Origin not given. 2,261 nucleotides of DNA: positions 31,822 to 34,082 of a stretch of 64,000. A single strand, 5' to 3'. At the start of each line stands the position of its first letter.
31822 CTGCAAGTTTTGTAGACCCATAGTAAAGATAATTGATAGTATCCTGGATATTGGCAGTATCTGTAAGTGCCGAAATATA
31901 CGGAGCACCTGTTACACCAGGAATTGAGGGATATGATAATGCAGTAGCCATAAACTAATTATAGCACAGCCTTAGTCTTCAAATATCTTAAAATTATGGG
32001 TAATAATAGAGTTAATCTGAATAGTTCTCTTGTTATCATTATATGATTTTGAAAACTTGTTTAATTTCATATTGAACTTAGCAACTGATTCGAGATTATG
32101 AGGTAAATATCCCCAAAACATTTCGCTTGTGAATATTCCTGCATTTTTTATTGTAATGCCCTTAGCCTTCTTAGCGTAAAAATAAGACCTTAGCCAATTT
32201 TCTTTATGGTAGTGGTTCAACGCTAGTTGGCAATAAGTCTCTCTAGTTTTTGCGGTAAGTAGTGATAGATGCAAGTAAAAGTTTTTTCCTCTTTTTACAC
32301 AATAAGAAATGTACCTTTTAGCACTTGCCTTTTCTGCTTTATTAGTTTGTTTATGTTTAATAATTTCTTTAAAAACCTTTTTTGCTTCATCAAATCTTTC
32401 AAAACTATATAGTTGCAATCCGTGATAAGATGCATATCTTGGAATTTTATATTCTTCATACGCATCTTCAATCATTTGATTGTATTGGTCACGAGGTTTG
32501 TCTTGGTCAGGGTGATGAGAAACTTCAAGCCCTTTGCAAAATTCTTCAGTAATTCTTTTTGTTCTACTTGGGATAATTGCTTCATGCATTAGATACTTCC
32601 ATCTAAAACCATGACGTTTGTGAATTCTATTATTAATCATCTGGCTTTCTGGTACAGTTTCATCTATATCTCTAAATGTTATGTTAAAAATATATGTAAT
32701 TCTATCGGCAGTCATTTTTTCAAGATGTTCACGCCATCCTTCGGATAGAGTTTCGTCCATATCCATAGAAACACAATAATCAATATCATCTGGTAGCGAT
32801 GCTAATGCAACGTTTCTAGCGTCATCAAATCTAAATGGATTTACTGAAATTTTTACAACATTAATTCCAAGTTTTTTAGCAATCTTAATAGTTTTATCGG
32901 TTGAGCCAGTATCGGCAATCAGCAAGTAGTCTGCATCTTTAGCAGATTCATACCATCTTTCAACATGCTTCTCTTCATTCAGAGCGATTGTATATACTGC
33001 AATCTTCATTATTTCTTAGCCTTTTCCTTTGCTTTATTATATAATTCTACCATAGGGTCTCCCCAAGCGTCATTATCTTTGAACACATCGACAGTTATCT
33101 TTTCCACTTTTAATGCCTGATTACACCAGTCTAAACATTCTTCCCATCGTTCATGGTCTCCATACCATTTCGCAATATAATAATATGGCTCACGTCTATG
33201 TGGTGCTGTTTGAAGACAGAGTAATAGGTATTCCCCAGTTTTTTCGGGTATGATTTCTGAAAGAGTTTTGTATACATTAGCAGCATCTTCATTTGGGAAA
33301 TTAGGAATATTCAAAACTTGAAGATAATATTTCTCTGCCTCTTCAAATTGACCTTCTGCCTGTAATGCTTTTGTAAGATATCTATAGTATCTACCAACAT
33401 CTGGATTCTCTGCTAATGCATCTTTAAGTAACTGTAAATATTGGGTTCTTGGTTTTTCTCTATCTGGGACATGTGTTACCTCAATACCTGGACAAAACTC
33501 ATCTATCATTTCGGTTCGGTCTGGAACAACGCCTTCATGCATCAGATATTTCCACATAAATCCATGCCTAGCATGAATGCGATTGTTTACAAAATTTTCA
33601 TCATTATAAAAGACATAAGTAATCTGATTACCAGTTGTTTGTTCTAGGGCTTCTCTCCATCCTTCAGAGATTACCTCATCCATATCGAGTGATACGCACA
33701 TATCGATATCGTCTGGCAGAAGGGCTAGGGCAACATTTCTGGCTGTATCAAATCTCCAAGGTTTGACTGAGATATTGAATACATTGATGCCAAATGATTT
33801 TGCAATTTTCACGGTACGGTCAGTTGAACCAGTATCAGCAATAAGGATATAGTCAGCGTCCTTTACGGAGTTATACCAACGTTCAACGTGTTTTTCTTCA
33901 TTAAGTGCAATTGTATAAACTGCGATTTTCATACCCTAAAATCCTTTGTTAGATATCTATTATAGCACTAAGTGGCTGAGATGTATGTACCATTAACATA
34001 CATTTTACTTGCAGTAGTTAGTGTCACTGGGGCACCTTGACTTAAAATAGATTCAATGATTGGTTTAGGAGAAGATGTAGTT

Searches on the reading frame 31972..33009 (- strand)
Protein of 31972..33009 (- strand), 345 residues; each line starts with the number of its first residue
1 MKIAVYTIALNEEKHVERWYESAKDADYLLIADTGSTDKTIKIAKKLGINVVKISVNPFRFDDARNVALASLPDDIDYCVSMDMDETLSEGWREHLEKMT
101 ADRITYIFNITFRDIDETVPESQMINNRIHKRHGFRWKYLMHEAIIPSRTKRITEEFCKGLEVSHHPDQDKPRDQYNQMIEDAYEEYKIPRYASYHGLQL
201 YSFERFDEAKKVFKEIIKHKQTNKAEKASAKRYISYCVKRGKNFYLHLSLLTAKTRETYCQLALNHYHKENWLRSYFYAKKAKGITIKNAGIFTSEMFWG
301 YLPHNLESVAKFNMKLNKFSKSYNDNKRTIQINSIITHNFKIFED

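Call 26: search_protein_families(library=pfam, max_evalue=0.01, proteins=[window:31972-33009:-])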
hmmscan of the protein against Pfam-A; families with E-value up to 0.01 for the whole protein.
window:31972-33009:- (345 aa): 2 families
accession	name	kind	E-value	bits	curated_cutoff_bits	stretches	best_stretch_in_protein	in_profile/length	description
PF00535.33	Glycos_transf_2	-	5.2e-09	36.7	23.3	1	5-139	2-147/168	Glycosyl transferase family 2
PF13704.12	Glyco_tranf_2_4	-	0.0011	19.9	27.5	1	11-88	2-84/98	Glycosyl transferase family 2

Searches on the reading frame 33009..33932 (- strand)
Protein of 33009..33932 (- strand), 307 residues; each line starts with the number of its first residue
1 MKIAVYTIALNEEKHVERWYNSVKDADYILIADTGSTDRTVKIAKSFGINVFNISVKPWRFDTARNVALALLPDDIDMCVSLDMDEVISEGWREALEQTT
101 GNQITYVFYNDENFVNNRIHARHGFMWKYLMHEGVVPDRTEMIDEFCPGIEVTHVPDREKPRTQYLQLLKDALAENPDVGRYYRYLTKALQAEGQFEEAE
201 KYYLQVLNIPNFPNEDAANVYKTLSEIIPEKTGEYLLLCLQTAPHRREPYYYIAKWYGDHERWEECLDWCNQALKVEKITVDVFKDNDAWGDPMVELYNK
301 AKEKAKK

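Call 26: search_protein_families(library=pfam, max_evalue=0.01, proteins=[window:33009-33932:-])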
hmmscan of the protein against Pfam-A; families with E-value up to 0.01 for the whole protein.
window:33009-33932:- (307 aa): 5 families
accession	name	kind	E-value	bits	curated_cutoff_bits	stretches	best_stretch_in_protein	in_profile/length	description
PF00535.33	Glycos_transf_2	-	4.5e-07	30.4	23.3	1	5-96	2-99/168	Glycosyl transferase family 2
PF13424.12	TPR_12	-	3e-05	24.6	30.1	1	174-209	39-74/77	Tetratricopeptide repeat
PF14559.12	TPR_19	-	0.00048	20.8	25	1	166-207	11-52/68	Tetratricopeptide repeat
PF13428.12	TPR_14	-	0.002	19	23.5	0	183-208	4-29/44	Tetratricopeptide repeat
PF13176.12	TPR_7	-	0.0034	17.8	27.9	0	186-209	5-28/36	Tetratricopeptide repeat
